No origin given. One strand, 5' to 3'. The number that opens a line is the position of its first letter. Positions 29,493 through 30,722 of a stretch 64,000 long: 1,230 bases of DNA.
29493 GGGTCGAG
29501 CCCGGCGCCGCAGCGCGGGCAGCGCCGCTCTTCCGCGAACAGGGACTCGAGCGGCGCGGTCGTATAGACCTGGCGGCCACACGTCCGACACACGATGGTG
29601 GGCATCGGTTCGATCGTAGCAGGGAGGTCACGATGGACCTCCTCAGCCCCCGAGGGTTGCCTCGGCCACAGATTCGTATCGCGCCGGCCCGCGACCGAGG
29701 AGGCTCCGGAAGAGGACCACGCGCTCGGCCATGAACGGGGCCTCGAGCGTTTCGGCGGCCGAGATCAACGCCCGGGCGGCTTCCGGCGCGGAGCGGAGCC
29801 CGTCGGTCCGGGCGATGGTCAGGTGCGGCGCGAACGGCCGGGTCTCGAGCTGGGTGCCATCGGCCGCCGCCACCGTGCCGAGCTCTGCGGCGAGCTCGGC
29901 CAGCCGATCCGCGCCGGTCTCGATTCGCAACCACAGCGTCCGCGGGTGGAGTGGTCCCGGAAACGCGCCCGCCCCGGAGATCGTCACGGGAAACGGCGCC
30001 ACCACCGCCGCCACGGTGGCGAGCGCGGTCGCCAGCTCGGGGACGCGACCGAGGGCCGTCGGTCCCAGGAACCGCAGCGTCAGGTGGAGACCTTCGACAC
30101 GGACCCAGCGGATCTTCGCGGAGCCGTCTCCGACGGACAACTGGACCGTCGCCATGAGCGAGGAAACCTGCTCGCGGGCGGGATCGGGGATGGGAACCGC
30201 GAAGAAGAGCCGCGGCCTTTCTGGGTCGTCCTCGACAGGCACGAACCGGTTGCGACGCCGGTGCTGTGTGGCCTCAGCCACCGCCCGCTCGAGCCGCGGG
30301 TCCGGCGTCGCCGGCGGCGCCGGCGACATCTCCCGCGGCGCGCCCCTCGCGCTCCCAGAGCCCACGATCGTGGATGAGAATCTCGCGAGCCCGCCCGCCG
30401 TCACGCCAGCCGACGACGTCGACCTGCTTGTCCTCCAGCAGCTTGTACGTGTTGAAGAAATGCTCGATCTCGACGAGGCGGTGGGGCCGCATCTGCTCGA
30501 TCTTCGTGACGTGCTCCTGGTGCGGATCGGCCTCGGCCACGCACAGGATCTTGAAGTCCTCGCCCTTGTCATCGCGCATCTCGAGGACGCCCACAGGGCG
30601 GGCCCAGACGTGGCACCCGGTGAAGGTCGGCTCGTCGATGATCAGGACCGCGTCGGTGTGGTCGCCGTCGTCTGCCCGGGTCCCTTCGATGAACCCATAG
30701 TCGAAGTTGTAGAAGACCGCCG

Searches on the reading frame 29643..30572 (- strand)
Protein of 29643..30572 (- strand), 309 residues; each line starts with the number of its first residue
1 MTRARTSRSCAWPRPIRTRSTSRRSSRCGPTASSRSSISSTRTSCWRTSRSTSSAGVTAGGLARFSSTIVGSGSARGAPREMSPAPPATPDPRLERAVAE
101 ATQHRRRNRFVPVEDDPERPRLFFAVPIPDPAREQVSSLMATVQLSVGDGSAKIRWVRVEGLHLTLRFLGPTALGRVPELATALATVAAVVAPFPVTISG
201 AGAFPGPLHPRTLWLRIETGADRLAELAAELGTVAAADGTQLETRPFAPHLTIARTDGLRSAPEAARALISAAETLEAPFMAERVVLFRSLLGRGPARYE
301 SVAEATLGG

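Call 63: search_protein_families(library=pfam, proteins=[window:29643-30572:-], max_evalue=0.00001)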
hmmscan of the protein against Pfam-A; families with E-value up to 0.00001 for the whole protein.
window:29643-30572:- (309 aa): 2 families
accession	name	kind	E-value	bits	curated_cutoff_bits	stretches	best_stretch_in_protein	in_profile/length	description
PF02834.22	LigT_PEase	-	3.8e-25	88.3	23.3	2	126-214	1-87/87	LigT like Phosphoesterase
PF13563.12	2_5_RNA_ligase2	-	1.3e-18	67.9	27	1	157-290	21-148/152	2'-5' RNA ligase superfamily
